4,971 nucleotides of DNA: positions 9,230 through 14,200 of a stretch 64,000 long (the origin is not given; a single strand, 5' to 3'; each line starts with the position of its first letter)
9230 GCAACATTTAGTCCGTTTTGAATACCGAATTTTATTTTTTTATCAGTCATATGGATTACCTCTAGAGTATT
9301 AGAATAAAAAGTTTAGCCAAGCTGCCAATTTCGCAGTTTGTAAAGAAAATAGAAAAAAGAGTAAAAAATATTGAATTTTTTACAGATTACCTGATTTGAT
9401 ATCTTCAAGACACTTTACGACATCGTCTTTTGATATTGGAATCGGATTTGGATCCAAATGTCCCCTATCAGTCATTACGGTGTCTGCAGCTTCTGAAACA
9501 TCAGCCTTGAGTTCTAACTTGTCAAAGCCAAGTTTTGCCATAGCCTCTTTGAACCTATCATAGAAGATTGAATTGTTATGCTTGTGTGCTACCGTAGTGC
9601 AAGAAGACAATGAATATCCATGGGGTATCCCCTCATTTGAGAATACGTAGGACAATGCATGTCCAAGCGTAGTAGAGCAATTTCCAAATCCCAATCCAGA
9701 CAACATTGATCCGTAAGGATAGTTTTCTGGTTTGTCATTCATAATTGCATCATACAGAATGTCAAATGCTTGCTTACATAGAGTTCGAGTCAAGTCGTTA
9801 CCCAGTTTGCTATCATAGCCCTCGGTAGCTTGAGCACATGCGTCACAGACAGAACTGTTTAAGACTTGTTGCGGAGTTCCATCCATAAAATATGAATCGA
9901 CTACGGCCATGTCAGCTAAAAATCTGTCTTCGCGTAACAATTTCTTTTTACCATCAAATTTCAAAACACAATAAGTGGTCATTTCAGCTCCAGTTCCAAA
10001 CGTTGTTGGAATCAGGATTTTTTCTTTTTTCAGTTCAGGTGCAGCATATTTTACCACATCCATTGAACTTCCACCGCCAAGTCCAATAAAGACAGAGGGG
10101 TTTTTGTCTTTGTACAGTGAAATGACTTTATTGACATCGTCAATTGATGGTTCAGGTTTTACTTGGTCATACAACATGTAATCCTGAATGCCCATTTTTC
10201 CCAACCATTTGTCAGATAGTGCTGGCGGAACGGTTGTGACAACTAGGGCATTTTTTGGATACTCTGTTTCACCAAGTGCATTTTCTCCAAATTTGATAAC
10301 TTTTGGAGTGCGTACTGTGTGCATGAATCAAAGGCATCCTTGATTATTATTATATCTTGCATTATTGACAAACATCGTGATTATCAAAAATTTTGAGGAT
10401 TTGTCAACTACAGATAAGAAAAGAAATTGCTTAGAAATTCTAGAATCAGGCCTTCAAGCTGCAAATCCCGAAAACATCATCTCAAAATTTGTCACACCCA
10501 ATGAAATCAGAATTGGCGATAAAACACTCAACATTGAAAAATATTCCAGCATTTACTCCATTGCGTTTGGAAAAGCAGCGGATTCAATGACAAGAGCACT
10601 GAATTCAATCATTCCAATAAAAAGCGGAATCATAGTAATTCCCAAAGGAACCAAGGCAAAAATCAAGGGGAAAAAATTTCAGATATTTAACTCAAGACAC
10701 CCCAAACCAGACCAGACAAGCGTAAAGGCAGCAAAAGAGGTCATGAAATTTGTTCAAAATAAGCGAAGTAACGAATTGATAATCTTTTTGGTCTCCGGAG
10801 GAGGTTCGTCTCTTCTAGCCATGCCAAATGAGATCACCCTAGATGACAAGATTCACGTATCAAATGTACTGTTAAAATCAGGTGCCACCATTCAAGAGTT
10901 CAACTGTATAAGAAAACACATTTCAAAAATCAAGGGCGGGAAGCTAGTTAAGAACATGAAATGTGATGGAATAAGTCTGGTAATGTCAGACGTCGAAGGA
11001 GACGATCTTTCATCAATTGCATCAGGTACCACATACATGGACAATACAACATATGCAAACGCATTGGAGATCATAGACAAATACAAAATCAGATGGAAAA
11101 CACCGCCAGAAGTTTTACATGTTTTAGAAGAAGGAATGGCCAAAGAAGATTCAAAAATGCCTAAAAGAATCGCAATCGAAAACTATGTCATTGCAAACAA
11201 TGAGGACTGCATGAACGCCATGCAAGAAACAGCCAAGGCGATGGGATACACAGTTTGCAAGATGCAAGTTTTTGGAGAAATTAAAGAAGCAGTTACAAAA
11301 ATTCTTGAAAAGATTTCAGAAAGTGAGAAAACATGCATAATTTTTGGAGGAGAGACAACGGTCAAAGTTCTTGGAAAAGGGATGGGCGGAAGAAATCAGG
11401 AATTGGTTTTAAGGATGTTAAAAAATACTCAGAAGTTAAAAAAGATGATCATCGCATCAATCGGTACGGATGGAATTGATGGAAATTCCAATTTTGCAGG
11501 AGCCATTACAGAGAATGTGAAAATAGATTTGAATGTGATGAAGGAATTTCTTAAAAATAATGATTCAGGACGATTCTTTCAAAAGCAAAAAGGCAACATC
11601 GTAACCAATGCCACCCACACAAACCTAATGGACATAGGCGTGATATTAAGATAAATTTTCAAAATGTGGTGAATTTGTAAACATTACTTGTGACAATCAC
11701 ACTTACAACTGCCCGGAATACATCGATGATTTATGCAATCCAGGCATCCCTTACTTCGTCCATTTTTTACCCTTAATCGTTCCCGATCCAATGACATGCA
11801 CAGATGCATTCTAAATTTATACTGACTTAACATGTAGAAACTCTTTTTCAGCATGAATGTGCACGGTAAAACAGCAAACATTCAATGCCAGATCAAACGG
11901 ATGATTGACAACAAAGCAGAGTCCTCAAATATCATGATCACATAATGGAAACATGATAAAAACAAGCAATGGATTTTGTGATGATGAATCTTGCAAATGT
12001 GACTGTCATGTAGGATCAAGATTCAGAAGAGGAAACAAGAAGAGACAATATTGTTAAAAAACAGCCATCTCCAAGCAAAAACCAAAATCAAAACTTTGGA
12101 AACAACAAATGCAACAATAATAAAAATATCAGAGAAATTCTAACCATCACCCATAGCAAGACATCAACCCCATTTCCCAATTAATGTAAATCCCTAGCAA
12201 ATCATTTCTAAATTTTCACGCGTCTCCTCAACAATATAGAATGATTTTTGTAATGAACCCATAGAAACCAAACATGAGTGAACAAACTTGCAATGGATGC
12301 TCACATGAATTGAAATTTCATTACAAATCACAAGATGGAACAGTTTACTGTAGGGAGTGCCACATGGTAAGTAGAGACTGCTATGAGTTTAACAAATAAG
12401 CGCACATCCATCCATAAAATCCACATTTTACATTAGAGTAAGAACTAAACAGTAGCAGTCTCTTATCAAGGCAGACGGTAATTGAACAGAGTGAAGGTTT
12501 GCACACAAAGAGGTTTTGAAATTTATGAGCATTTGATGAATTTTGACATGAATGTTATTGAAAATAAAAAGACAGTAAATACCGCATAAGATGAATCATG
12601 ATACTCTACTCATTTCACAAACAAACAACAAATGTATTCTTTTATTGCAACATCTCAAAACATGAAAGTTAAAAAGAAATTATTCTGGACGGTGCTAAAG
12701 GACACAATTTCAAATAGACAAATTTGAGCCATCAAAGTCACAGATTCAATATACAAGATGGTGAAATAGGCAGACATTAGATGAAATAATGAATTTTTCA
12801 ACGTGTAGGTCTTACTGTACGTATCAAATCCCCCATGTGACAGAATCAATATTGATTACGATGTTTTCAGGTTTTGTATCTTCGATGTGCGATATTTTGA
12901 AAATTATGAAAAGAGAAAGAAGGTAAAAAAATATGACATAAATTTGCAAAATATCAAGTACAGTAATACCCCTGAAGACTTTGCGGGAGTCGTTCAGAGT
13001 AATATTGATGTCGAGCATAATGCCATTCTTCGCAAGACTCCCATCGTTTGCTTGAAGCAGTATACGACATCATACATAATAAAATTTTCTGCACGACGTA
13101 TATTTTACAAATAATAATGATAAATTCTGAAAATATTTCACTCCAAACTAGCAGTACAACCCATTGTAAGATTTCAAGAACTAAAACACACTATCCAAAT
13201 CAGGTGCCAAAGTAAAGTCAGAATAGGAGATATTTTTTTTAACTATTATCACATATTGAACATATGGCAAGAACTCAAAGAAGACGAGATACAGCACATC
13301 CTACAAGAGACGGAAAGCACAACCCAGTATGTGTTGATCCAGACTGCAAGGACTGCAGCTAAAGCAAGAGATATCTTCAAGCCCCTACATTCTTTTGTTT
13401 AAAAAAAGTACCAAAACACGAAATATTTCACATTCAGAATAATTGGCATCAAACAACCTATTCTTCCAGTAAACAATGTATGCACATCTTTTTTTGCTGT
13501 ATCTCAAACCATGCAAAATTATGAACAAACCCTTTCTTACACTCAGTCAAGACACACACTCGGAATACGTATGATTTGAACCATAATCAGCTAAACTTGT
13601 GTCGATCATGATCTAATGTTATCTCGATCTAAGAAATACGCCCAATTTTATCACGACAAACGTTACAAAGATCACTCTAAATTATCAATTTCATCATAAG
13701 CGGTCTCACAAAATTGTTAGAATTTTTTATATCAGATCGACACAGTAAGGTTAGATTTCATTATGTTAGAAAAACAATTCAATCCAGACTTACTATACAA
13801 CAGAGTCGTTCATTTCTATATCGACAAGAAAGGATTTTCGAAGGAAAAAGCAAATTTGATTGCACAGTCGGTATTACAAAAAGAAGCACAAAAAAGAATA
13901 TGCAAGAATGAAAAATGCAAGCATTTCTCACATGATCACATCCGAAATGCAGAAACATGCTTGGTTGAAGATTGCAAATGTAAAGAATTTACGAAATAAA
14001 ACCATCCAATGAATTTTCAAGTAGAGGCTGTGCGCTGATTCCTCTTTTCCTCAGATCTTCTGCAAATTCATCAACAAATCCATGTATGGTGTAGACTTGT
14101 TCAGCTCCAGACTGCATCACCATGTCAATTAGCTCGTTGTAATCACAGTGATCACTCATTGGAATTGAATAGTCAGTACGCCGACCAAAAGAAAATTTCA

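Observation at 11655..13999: ORF-poor 2.3-kb island encoding a family of Cys/His-rich microproteins missed by standard ORF calling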

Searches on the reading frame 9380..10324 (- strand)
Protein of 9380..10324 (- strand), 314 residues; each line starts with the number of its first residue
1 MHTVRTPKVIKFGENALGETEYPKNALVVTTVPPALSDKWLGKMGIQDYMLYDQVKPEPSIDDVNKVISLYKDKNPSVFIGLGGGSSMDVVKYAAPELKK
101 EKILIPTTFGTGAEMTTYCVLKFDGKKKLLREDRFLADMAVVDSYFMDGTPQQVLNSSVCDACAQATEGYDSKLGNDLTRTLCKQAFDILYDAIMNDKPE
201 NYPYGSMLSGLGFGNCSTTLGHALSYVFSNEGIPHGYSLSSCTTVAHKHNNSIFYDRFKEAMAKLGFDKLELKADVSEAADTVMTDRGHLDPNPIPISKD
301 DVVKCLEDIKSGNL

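Call 77: search_protein_families(library=pfam, max_evalue=0.00001, proteins=[window:9380-10324:-])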
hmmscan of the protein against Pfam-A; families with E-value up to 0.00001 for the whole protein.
window:9380-10324:- (314 aa): 3 families
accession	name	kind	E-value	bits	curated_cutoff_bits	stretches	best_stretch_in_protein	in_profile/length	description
PF00465.25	Fe-ADH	-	6.2e-25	88.2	31.3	1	8-143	2-167/168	Iron-containing alcohol dehydrogenase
PF25137.1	ADH_Fe_C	-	3.2e-12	47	27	1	159-283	5-138/194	Fe-containing alcohol dehydrogenase family, C-terminal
PF13685.12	Fe-ADH_2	-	1.3e-07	32.1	28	1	50-129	50-129/149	Iron-containing alcohol dehydrogenase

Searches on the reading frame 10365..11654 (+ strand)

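Call 77: search_protein_families(library=pfam, max_evalue=0.00001, proteins=[window:10365-11654:+])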
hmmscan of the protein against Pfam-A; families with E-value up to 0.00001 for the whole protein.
window:10365-11654:+ (429 aa): 2 families
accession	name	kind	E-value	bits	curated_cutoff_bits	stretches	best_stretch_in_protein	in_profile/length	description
PF13660.11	DUF4147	-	1.6e-71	240.9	23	1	23-255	3-234/234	Domain of unknown function (DUF4147)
PF05161.18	MOFRL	-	8.2e-30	103.6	28.3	1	324-423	2-106/106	MOFRL family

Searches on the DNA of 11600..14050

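Call 104: search_rna_families(source=window, start=11600, end=14050, threshold=evalue, max_evalue=1)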
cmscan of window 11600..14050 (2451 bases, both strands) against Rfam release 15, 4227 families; matches with E-value up to 1: 0.
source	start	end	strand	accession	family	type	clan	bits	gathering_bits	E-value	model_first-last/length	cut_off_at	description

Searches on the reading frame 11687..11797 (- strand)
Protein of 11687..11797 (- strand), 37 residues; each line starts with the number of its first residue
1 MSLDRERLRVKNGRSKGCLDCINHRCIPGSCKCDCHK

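Call 7: search_protein_families(library=pfam, max_evalue=1, proteins=[window:11687-11797:-])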
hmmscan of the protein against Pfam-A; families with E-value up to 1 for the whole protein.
seq(37 aa): 0 families

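Call 32: list_cluster_members(proteins=[window:11687-11797:-, window:11953-12054:+, window:12274-12396:+, window:13264-13359:+, window:13763-13996:+, window:28294-28440:+, window:39734-39931:+, window:55908-56018:+, window:62446-62595:+, window:11687-11881:-])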
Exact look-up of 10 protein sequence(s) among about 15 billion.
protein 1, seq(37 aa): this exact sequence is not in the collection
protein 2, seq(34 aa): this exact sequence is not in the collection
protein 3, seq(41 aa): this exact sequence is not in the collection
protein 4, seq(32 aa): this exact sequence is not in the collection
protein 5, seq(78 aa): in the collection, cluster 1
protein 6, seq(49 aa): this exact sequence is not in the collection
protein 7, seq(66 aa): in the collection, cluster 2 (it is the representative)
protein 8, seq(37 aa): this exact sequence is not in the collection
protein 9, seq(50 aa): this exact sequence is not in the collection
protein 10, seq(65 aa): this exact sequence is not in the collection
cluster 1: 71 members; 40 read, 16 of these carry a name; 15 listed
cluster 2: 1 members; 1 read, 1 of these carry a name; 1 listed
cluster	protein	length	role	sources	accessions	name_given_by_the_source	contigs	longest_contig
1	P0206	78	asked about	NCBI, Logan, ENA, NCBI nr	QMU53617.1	MAG: hypothetical protein GKS07_01025 [Nitrosopumilus sp.]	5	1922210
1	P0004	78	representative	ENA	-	-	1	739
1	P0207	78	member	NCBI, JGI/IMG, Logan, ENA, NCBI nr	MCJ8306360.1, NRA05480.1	MAG: hypothetical protein HRU07_04845 [Nitrosopumilus sp.] | response regulator RpfG family c-di-GMP phosphodiesterase | hypothetical protein [Nitrosopumilus sp.]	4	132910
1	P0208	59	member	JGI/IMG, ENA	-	hypothetical protein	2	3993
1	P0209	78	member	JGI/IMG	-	hypothetical protein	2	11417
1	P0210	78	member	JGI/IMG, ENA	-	hypothetical protein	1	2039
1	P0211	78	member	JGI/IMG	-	hypothetical protein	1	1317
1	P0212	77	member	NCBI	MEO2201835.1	MAG: hypothetical protein ABGW47_04010, partial [Nitrosopumilus sp.]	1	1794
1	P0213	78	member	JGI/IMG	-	response regulator RpfG family c-di-GMP phosphodiesterase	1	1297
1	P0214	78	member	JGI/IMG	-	hypothetical protein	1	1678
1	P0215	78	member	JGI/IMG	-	hypothetical protein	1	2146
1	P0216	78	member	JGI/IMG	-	hypothetical protein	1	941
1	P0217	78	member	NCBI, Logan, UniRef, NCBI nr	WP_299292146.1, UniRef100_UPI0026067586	hypothetical protein [Nitrosopumilus sp.] | hypothetical protein n=1 Tax=Nitrosopumilus sp. TaxID=2024843 RepID=UPI0026067586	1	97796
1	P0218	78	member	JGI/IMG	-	hypothetical protein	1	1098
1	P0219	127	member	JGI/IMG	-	hypothetical protein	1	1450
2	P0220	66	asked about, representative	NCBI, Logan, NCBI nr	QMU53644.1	MAG: hypothetical protein GKS07_01190 [Nitrosopumilus sp.]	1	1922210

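Call 78: search_protein_families(library=ncbifam, max_evalue=0.01, proteins=[window:11687-11797:-])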
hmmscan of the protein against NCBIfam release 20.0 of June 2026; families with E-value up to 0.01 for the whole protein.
seq(37 aa): 0 families

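Call 88: search_protein_families(library=phrogs, max_evalue=0.01, proteins=[window:11687-11797:-])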
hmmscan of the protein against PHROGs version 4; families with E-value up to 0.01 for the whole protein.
seq(37 aa): 0 families

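Call 89: search_protein_families(library=padloc, max_evalue=0.01, proteins=[window:11687-11797:-])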
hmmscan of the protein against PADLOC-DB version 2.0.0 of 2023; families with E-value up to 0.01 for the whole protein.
seq(37 aa): 0 families

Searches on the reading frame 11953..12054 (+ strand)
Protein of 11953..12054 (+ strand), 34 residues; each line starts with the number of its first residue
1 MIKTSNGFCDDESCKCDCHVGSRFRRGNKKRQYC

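Call 7: search_protein_families(library=pfam, max_evalue=1, proteins=[window:11953-12054:+])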
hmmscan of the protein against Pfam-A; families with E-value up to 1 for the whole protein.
seq(34 aa): 1 family
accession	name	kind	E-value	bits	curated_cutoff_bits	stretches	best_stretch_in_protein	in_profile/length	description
PF21195.4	EGF_C8A_B_C6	-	0.0057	17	27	1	13-23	13-23/29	Complement components C8A/B/C6, EGF-like domain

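Call 78: search_protein_families(library=ncbifam, max_evalue=0.01, proteins=[window:11953-12054:+])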
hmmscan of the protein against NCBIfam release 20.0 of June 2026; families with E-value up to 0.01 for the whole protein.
seq(34 aa): 0 families

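Call 88: search_protein_families(library=phrogs, max_evalue=0.01, proteins=[window:11953-12054:+])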
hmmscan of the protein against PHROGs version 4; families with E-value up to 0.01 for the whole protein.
seq(34 aa): 0 families

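Call 89: search_protein_families(library=padloc, max_evalue=0.01, proteins=[window:11953-12054:+])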
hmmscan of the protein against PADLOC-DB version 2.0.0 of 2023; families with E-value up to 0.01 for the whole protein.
seq(34 aa): 0 families

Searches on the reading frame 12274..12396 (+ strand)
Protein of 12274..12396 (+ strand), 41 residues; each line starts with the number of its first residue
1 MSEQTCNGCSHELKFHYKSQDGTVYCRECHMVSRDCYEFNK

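Call 7: search_protein_families(library=pfam, max_evalue=1, proteins=[window:12274-12396:+])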
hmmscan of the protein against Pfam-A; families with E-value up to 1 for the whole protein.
seq(41 aa): 6 families
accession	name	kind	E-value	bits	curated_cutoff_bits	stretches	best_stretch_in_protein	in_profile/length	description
PF11781.13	Zn_ribbon_RRN7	-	0.0068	16.5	27.1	1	17-30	16-28/32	Zinc-finger of RNA-polymerase I-specific TFIIB, Rrn7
PF24042.1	DUF7351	-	0.0091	16.2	31.2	1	4-32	2-30/177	Domain of unknown function (DUF7351)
PF14446.12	Prok-RING_1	-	0.015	15.7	29.1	1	3-38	4-36/54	Prokaryotic RING finger family 1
PF14569.12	zf-UDP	-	0.027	15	27.1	1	2-40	7-45/78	Zinc-binding RING-finger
PF22113.1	Mtrc-MtrF_II-IV_dom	-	0.039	13.9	30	1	2-34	5-39/176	Outer membrane cytochrome MtrC/MtrF-like, domains II/IV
PF23477.1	zf_Tbcl_2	-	0.078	13.1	27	1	1-31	3-34/37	Probable treble clef zinc finger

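Call 43: find_homologous_proteins(query=window:12274-12396:+, max_evalue=0.01)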
Query seq(41 aa): no candidate shares three 5-residue words with the query. No homologue found.

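Call 78: search_protein_families(library=ncbifam, max_evalue=0.01, proteins=[window:12274-12396:+])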
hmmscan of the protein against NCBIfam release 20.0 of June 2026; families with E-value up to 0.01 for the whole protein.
seq(41 aa): 1 family
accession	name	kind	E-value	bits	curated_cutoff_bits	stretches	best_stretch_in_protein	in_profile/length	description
TIGR03507.1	decahem_SO1788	subfamily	0.0091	14.5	209.3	1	2-32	160-190/672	OmcA/MtrC family decaheme c-type cytochrome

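Call 88: search_protein_families(library=phrogs, max_evalue=0.01, proteins=[window:12274-12396:+])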
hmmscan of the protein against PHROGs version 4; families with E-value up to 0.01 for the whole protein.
seq(41 aa): 0 families

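Call 89: search_protein_families(library=padloc, max_evalue=0.01, proteins=[window:12274-12396:+])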
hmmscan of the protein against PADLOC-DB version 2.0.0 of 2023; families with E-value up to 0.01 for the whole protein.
seq(41 aa): 0 families

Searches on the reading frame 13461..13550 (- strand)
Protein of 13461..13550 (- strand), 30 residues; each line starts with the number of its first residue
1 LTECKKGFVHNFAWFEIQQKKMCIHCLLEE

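Call 88: search_protein_families(library=phrogs, max_evalue=0.01, proteins=[window:13461-13550:-])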
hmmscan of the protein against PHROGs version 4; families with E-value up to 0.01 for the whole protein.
seq(30 aa): 1 family
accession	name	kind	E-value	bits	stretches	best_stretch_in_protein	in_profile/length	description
phrog_30888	-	unknown function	0.0045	18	1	2-26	5-29/47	-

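Call 89: search_protein_families(library=padloc, max_evalue=0.01, proteins=[window:13461-13550:-])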
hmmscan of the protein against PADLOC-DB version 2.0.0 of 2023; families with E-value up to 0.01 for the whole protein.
seq(30 aa): 0 families

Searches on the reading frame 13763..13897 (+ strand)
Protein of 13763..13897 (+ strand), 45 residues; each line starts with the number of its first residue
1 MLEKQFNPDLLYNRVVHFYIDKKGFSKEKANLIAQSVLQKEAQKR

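Call 75: find_related_loci(query=A5, collection=viral_contigs, flank=8000)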
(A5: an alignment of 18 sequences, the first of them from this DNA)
Query A5 (45 aa) in viral_contigs; peptide patterns used: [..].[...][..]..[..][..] (x = any residue, [..] = any of these).
40 stretches matched a pattern, but none encodes a relative of the query by tblastn (E <= 1e-3).

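Call 76: search_solved_structures(query=A5, max_evalue=1)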
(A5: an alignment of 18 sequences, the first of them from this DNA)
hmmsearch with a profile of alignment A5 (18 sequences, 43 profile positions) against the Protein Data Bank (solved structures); distinct sequences matched with E-value up to 1: 1.
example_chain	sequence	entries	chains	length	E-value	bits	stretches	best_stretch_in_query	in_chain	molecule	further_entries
5nkz_A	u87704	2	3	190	0.7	12.9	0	5-20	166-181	Ubiquitin-conjugating enzyme E2-21 kDa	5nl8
